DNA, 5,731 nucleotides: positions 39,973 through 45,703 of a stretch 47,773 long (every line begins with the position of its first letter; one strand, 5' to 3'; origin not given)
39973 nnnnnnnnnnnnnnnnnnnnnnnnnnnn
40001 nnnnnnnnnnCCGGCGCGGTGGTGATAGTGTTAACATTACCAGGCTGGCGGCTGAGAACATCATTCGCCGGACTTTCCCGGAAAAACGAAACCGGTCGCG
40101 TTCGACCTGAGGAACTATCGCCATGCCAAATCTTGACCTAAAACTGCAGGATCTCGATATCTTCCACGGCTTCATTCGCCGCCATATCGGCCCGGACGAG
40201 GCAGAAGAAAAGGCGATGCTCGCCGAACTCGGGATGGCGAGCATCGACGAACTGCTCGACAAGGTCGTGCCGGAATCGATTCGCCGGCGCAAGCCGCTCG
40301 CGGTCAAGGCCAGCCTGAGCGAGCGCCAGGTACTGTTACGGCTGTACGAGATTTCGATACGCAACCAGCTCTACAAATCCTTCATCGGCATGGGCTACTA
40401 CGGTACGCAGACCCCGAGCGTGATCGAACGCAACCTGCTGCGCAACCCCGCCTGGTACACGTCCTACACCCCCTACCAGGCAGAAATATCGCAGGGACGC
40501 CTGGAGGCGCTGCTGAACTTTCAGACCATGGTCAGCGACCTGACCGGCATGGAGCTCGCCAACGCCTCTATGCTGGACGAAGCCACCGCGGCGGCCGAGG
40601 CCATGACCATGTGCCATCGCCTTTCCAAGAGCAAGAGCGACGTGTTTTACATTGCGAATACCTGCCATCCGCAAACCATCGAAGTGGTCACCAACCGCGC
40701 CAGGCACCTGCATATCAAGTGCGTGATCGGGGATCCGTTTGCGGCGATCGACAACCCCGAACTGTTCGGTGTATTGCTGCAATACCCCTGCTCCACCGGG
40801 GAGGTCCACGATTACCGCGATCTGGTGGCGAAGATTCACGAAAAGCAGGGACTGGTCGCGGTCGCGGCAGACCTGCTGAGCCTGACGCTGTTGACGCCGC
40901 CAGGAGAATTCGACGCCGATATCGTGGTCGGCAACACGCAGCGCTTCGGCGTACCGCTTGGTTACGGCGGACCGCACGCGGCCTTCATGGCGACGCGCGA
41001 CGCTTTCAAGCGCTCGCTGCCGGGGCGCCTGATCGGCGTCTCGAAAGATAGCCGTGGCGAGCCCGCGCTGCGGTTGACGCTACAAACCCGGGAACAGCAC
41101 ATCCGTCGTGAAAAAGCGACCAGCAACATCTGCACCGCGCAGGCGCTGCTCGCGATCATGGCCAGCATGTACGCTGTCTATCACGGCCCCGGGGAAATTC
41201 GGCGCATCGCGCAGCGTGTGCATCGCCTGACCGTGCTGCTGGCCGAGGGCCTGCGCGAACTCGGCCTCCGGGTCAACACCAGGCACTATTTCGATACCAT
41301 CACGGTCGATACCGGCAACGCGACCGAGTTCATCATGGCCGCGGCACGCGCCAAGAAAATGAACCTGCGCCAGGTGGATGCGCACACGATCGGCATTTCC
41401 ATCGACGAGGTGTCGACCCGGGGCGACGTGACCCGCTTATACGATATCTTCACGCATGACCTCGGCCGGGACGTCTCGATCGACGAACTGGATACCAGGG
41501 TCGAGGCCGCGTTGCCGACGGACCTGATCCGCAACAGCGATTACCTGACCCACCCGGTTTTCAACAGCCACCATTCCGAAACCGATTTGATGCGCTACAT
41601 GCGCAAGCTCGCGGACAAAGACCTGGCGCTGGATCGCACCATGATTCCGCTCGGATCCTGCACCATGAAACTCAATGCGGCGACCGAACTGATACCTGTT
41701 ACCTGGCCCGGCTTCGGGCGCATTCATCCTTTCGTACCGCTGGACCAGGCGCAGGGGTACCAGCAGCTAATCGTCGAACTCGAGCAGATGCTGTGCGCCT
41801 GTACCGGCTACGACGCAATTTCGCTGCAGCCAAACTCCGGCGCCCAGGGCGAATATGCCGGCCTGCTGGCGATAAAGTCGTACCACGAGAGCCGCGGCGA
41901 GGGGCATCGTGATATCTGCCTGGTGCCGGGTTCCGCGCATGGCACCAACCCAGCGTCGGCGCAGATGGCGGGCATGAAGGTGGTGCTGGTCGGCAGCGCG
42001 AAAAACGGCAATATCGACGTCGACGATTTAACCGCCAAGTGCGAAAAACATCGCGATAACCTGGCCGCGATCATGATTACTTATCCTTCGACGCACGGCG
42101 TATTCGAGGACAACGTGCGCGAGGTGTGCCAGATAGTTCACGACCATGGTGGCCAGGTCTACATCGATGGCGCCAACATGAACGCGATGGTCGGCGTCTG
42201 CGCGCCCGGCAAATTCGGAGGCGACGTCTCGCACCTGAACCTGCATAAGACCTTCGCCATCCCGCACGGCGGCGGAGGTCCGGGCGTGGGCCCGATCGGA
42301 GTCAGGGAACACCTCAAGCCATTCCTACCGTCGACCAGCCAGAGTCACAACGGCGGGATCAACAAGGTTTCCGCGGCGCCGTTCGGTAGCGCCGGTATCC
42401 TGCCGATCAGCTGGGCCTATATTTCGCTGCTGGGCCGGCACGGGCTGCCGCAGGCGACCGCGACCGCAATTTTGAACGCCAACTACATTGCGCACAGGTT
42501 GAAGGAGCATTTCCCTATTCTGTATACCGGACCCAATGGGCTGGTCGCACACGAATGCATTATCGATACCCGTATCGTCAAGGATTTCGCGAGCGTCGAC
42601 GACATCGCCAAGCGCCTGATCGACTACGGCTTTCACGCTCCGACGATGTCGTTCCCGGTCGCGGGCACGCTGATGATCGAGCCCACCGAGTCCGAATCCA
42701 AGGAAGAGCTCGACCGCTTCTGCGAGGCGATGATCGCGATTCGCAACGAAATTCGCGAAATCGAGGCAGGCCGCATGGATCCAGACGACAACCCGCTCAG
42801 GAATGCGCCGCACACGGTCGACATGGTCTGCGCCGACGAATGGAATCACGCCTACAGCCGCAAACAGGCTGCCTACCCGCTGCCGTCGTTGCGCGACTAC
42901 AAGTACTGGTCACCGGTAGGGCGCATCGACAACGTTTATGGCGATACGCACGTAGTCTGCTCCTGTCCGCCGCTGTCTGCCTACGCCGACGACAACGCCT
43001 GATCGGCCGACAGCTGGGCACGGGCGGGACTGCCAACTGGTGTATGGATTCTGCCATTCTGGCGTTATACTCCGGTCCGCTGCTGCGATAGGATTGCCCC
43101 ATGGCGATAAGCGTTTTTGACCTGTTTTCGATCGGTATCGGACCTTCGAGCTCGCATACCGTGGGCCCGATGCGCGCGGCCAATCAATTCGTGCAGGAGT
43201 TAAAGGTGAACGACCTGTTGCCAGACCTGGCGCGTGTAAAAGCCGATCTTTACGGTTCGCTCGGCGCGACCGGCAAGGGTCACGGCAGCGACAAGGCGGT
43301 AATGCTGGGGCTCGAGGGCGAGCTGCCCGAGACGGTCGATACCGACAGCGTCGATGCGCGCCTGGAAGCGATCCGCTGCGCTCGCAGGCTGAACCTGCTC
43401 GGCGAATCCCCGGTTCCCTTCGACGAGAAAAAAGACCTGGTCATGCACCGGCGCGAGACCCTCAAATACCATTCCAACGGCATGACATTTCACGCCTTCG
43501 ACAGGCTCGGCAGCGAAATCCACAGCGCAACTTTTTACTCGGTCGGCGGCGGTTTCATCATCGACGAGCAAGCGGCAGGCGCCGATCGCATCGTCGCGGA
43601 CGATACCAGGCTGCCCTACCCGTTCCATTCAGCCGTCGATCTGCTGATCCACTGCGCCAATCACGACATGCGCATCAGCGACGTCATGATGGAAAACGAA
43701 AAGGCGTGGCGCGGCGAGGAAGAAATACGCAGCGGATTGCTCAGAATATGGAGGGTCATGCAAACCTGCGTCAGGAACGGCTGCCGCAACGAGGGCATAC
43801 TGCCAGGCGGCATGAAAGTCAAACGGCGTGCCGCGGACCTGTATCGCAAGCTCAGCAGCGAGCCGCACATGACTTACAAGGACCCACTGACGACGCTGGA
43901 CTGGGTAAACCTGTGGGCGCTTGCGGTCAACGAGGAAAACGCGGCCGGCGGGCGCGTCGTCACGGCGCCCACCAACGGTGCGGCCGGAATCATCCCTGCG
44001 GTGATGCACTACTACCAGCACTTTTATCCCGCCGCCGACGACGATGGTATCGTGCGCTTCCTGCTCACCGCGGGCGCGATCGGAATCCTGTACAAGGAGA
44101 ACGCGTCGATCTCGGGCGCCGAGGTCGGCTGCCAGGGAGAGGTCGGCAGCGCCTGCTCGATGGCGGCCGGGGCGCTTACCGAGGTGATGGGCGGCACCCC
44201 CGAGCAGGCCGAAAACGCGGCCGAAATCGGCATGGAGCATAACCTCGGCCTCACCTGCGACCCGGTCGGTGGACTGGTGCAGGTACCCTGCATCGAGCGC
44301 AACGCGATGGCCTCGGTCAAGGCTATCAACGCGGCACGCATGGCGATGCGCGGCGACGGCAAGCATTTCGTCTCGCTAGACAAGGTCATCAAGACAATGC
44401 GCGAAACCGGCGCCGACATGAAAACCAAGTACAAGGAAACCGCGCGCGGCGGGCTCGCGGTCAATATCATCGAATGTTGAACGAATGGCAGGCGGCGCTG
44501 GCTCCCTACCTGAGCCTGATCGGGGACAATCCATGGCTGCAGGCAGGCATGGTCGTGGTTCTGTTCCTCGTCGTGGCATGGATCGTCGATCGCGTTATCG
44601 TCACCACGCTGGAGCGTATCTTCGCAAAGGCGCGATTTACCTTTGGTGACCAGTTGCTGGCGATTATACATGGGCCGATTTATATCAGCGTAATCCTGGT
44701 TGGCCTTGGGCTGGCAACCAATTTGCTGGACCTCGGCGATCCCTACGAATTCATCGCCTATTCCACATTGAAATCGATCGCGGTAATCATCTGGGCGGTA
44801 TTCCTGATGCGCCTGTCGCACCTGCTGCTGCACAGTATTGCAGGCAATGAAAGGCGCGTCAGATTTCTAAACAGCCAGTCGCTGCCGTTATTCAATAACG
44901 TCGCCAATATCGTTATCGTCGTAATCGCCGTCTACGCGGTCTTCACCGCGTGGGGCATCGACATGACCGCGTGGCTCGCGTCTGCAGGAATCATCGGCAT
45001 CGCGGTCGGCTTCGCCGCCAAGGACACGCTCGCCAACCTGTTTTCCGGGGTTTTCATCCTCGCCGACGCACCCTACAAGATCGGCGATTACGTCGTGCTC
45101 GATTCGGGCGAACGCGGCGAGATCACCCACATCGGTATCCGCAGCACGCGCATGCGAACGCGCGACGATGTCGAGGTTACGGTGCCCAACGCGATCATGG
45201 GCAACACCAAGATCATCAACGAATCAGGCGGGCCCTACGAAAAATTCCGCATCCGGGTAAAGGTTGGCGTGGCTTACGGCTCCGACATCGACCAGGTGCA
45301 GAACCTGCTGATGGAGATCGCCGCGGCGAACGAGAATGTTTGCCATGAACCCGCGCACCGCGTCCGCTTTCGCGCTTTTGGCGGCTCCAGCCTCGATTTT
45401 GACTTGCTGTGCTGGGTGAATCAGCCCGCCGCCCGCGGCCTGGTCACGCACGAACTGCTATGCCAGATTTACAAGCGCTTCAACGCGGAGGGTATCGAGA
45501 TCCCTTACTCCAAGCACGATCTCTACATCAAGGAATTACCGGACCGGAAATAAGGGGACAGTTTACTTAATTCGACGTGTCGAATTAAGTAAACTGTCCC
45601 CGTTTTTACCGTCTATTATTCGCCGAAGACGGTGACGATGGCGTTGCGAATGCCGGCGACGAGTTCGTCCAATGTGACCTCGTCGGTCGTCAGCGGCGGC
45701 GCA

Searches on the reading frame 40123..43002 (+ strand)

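Call 32: search_protein_families(library=ncbifam, proteins=[window:40123-43002:+], max_evalue=0.00001)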
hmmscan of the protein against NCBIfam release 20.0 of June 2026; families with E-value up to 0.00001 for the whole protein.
window:40123-43002:+ (959 aa): 3 families
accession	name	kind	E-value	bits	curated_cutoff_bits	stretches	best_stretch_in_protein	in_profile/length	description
TIGR00461.1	gcvP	equivalog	0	1467.3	859.2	1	20-948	1-939/939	aminomethyl-transferring glycine dehydrogenase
NF003346.0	PRK04366.1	equivalog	3.2e-144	481.3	441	2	459-904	34-474/487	aminomethyl-transferring glycine dehydrogenase subunit GcvPB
NF001696.0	PRK00451.1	equivalog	3.4e-126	421.7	364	2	24-413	7-405/447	aminomethyl-transferring glycine dehydrogenase subunit GcvPA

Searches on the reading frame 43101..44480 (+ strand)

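Call 32: search_protein_families(library=ncbifam, proteins=[window:43101-44480:+], max_evalue=0.00001)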
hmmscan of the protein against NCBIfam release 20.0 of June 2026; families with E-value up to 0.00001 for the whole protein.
window:43101-44480:+ (459 aa): 5 families
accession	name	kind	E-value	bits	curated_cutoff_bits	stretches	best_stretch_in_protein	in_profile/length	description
TIGR00720.1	sda_mono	equivalog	3.2e-219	728.4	345.1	1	3-456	1-450/450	L-serine ammonia-lyase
NF011614.0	PRK15040.1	equivalog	5e-167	556.5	873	1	3-457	2-452/454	L-serine ammonia-lyase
NF011598.0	PRK15023.1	equivalog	1.9e-166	554.5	942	1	3-456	2-451/454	L-serine ammonia-lyase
TIGR00718.1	sda_alpha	equivalog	5.2e-59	199.8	243.2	1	180-454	7-275/300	L-serine ammonia-lyase, iron-sulfur-dependent, subunit alpha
TIGR00719.1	sda_beta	equivalog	1.1e-08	35.1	161.2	1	4-73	5-70/208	L-serine ammonia-lyase, iron-sulfur-dependent subunit beta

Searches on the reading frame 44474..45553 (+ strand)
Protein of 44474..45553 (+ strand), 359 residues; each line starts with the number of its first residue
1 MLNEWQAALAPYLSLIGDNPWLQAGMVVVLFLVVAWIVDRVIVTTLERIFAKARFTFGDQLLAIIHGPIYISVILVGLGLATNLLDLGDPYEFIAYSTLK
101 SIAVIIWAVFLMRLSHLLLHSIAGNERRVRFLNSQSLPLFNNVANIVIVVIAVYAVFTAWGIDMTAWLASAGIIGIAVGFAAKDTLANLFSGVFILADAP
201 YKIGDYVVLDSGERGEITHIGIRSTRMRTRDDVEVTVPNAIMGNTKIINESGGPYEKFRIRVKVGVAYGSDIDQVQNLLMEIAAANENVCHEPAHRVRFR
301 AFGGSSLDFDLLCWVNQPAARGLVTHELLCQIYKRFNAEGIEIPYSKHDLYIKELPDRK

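Call 32: search_protein_families(library=ncbifam, proteins=[window:44474-45553:+], max_evalue=0.00001)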
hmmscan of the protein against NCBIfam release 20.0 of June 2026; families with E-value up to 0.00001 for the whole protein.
window:44474-45553:+ (359 aa): 6 families
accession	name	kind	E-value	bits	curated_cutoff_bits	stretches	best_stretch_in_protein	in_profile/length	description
NF008438.0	PRK11281.1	equivalog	6.1e-36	123.6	991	1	145-354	883-1090/1113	mechanosensitive channel MscK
NF047602.1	MscsSHelicob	equivalog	6.5e-35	120.8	400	1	95-353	10-259/260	small-conductance mechanosensitive channel MscS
NF007662.0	PRK10334.1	subfamily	4.6e-32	111.4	321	1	132-357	61-282/286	small-conductance mechanosensitive channel MscS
NF047601.1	MscSThanab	equivalog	1.7e-23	83.5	500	1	121-354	53-278/280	small-conductance mechanosensitive channel MscS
NF008180.0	PRK10929.1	equivalog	1.1e-16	59.9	809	1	145-354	880-1087/1109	miniconductance mechanosensitive channel MscM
NF008542.0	PRK11465.1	equivalog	6.6e-10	37.9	596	1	103-231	477-603/741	mechanosensitive channel protein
